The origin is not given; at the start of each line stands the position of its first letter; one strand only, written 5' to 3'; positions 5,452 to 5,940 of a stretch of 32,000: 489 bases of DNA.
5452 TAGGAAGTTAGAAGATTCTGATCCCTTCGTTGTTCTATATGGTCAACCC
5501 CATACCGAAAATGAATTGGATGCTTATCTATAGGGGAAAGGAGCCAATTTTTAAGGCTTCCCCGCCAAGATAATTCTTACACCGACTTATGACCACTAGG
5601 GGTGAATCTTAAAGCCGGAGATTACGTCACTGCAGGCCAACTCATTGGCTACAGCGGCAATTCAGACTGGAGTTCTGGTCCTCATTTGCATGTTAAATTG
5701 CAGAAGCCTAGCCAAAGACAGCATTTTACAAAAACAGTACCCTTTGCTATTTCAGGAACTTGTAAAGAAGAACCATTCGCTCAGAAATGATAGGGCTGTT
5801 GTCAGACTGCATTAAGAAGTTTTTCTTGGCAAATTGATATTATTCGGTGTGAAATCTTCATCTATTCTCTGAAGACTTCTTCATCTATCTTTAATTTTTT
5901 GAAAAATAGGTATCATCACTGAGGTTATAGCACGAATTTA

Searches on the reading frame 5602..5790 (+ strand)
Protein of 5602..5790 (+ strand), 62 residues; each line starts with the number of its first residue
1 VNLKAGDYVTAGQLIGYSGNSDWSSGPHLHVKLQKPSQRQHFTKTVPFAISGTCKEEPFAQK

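Call 71: search_protein_families(library=pfam, proteins=[window:5602-5790:+], max_evalue=0.001)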
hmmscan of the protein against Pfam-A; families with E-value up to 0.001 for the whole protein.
window:5602-5790:+ (62 aa): 1 family
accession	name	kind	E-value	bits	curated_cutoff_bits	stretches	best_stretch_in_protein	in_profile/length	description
PF01551.29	Peptidase_M23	-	1.2e-08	35.5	28.7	1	2-38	56-92/96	Peptidase family M23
